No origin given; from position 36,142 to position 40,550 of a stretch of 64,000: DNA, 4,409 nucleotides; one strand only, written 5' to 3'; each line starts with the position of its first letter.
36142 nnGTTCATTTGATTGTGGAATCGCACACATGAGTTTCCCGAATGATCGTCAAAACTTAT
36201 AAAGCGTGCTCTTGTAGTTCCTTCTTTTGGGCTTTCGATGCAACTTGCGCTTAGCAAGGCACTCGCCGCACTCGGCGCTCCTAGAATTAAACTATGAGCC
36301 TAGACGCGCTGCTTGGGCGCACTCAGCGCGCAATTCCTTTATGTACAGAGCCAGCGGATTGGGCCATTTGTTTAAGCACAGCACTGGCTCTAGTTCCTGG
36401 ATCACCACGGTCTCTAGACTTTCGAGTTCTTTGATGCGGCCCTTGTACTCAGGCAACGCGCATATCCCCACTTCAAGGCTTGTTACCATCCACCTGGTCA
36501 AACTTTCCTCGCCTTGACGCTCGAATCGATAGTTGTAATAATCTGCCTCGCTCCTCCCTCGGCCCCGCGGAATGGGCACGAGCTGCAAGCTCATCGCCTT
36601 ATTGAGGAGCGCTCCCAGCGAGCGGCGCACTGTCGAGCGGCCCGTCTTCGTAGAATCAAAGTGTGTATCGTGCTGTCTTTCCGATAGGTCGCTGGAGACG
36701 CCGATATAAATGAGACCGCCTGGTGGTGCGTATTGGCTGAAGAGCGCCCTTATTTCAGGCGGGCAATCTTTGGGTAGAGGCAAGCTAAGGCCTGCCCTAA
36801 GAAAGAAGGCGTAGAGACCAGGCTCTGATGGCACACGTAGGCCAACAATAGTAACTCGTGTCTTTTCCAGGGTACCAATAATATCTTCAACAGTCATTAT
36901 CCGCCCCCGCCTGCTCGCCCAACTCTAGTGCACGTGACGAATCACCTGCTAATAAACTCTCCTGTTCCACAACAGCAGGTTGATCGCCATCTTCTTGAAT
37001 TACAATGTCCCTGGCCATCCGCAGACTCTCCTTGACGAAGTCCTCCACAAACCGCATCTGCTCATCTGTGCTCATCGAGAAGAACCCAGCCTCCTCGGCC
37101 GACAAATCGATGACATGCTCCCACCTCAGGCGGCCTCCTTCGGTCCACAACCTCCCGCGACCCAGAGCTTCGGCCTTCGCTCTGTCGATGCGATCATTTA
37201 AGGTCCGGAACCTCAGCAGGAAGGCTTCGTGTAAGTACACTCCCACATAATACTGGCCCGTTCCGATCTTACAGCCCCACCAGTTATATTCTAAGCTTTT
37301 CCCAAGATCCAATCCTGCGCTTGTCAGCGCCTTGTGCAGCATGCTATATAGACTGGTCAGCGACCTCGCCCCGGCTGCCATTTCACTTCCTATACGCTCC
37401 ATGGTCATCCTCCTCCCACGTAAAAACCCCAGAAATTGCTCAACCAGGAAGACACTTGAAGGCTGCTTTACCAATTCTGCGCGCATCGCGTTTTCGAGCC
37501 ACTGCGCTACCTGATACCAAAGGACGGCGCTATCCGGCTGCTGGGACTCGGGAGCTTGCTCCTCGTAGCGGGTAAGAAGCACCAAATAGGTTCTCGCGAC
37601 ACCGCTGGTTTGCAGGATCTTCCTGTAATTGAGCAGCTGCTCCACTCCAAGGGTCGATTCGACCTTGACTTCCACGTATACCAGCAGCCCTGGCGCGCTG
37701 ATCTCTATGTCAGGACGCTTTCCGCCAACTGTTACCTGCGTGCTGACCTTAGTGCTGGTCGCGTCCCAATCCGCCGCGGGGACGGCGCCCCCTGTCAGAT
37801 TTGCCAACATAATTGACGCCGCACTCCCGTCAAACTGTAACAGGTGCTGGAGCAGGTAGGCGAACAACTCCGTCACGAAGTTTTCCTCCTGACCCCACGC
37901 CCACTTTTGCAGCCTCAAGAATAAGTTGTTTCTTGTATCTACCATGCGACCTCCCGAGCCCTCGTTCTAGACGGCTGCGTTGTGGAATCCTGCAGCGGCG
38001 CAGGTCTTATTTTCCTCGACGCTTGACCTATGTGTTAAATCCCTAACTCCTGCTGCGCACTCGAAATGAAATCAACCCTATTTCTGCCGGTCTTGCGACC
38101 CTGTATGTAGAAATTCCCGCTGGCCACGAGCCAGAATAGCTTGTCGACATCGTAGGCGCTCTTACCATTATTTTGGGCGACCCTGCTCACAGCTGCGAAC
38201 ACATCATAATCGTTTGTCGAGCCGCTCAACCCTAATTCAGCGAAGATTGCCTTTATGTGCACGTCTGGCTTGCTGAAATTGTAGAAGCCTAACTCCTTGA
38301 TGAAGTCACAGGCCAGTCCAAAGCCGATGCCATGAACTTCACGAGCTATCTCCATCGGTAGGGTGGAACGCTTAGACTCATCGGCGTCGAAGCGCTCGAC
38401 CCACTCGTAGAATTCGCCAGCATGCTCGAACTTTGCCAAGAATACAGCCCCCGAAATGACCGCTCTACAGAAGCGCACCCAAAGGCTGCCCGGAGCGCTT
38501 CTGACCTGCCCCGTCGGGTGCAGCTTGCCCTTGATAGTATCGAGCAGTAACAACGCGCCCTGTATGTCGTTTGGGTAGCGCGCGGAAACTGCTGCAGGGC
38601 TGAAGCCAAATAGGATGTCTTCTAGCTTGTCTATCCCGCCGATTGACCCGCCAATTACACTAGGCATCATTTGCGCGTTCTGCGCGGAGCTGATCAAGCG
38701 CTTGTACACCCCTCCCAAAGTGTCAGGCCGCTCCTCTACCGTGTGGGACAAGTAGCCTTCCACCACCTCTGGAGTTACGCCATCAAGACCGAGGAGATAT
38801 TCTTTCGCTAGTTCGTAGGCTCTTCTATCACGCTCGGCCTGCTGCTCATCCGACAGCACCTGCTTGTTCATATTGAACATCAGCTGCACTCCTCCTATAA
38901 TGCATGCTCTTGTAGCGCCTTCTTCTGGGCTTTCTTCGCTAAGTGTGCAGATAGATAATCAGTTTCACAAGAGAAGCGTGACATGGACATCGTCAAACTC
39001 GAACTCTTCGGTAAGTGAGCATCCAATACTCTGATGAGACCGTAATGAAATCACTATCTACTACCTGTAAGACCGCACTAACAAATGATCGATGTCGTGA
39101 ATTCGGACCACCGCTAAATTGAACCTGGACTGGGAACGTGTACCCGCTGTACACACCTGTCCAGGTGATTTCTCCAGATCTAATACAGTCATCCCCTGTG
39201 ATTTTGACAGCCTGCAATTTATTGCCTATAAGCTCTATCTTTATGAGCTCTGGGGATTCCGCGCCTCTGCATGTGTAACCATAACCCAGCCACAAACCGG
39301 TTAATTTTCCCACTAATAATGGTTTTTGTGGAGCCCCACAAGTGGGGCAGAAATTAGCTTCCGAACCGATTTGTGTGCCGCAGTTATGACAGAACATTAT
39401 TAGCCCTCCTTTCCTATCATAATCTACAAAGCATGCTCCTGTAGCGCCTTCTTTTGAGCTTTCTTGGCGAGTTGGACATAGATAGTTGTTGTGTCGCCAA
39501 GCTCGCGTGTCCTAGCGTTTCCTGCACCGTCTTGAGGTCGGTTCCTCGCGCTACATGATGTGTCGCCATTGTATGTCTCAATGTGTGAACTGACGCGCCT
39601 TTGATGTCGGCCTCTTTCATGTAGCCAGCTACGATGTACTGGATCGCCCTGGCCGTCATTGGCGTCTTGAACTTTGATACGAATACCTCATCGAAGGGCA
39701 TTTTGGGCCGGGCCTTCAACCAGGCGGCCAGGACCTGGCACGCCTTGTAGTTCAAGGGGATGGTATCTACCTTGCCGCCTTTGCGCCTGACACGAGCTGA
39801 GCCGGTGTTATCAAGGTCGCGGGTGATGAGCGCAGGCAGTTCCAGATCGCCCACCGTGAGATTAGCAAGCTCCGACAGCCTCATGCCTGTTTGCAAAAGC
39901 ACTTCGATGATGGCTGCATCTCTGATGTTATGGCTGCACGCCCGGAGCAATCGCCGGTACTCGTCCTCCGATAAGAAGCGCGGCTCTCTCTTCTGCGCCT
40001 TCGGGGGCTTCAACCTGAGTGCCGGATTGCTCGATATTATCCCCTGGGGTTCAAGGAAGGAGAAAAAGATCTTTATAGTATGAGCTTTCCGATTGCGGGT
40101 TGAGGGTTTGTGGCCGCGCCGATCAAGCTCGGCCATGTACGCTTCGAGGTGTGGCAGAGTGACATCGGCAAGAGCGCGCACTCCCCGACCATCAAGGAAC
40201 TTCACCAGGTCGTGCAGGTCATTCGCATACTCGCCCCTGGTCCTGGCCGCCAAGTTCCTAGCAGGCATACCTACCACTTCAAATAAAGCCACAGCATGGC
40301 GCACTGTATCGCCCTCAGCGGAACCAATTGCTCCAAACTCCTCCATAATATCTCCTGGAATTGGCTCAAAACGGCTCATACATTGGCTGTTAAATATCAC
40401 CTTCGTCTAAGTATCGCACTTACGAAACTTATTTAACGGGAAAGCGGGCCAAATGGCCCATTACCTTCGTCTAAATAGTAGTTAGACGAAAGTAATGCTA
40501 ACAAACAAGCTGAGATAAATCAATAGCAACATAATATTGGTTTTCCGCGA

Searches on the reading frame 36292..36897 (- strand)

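Call 10: search_protein_families(library=pfam, proteins=[window:36292-36897:-], max_evalue=0.01)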
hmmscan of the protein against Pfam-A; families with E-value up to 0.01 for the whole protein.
window:36292-36897:- (201 aa): 1 family
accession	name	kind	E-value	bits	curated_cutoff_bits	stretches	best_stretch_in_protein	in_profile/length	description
PF20815.3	GIY_YIG_2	-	2e-16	60.8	22.4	1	59-191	30-152/153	GIY-YIG catalytic domain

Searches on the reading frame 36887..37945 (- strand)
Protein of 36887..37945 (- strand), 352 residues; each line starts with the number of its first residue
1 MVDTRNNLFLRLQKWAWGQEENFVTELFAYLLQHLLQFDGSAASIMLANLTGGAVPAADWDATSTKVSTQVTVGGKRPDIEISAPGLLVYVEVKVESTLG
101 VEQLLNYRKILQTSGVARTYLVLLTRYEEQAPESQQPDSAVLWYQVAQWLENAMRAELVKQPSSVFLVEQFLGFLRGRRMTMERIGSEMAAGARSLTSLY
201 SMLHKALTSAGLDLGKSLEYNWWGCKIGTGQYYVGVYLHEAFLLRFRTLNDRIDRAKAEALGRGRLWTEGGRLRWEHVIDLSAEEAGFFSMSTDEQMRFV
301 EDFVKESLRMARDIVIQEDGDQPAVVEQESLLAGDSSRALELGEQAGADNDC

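Call 10: search_protein_families(library=pfam, proteins=[window:36887-37945:-], max_evalue=0.01)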
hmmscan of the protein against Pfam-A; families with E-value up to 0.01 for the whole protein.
window:36887-37945:- (352 aa): 1 family
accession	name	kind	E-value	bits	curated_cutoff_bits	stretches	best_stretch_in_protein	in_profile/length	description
PF14281.12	PDDEXK_4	-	0.00042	20.8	22.3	1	18-172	10-182/183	PD-(D/E)XK nuclease superfamily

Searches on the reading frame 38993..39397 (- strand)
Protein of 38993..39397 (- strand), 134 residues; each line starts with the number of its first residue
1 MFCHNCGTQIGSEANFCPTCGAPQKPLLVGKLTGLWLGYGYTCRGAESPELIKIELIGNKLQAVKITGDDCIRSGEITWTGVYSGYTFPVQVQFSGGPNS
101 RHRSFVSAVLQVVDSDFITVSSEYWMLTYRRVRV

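Call 26: search_protein_families(library=pfam, proteins=[window:38993-39397:-], max_evalue=0.01)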
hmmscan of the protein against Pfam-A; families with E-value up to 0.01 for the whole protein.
window:38993-39397:- (134 aa): 6 families
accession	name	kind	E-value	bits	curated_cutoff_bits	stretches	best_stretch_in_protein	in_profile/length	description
PF13240.11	Zn_Ribbon_1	-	3.8e-08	33.3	25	1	2-23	1-22/23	zinc-ribbon domain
PF12773.13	DZR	-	1.7e-05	25.4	27.3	1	3-25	1-23/45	Double zinc ribbon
PF13248.11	Zn_ribbon_3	-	0.00053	19.8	27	1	3-23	5-25/26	zinc-ribbon domain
PF17032.10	Zn_ribbon_15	-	0.0035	18.6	28.9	1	2-21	54-73/73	zinc-ribbon family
PF09297.16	Zn_ribbon_NUD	-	0.0056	16.8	24.8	0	15-26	4-15/32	NADH pyrophosphatase zinc ribbon domain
PF21349.2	RUBY_RBDX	-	0.0067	16.3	26.5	0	3-24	3-26/30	Rubrerythrin, rubredoxin-like domain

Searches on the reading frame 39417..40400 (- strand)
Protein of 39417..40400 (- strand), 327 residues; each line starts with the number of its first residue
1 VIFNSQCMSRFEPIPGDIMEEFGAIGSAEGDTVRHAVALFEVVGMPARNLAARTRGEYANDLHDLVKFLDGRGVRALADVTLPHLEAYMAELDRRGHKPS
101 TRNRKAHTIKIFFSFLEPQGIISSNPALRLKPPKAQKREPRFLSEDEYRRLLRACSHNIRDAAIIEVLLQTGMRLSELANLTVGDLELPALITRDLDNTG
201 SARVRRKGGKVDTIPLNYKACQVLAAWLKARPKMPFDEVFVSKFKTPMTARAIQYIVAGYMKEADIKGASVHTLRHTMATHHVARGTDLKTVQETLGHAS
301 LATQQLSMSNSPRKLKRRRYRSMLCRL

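Call 10: search_protein_families(library=pfam, proteins=[window:39417-40400:-], max_evalue=0.01)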
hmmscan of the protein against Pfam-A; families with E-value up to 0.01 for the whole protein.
window:39417-40400:- (327 aa): 3 families
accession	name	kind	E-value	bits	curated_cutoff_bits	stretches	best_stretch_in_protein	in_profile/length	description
PF00589.27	Phage_integrase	-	2.1e-32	112.7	27.1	1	142-303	2-161/172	Phage integrase family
PF02899.23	Phage_int_SAM_1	-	1.2e-10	41.9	22.3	1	47-119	11-82/83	Phage integrase, N-terminal SAM-like domain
PF13495.12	Phage_int_SAM_4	-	5.9e-06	27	27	1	46-114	10-76/85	Phage integrase, N-terminal SAM-like domain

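Call 46: search_protein_families(library=ncbifam, proteins=[window:39417-40400:-], max_evalue=0.01)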
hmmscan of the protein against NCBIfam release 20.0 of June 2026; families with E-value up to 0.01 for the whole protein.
window:39417-40400:- (327 aa): 12 families
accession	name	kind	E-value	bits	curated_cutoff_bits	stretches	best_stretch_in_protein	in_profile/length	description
TIGR02224.1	recomb_XerC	equivalog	1.7e-54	185.2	335.15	1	48-306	11-273/295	tyrosine recombinase XerC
TIGR02225.1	recomb_XerD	equivalog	4.5e-54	183.7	329.6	1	48-316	11-280/290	site-specific tyrosine recombinase XerD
NF001399.0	PRK00283.1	subfamily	4.4e-51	173.9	279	1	47-306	19-279/300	tyrosine recombinase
NF040815.2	recomb_XerA_Arch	equivalog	3.7e-49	167.7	220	1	46-317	8-261/263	site-specific tyrosine recombinase/integron integrase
NF002331.0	PRK01287.1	subfamily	1.3e-35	123.1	371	1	31-316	24-318/365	site-specific tyrosine recombinase XerC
NF003462.0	PRK05084.1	equivalog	2.8e-25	88.8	267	1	158-306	194-340/360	tyrosine recombinase XerS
TIGR02249.1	integrase_gron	subfamily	2.7e-20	73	265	2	248-306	237-296/315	integron integrase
NF011946.0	PRK15417.1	equivalog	8.1e-12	44.9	435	2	262-305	266-310/337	integron integrase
NF007370.0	PRK09870.1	subfamily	6.8e-10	38.9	221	1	134-302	4-171/200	tyrosine-type DNA invertase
NF007371.0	PRK09871.1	subfamily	1.4e-09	37.8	222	1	141-308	5-173/198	tyrosine-type DNA invertase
NF002685.0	PRK02436.1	equivalog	2e-06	27.8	178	1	47-303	11-239/245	site-specific tyrosine recombinase XerD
NF040693.1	recomb_GmtY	equivalog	0.00026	20.4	340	0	265-311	387-433/441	gamma-mobile-trio recombinase GmtY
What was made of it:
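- On tDNA-integrated island (Islander signature): Upstream, the only tyrosine recombinase (39417-40400) scores best against Xer models (calls 10, 46).
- The only tyrosine recombinase, at 39417-40400, is Xer-like and lies 14 kb from copy 1 (calls 10, 46).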
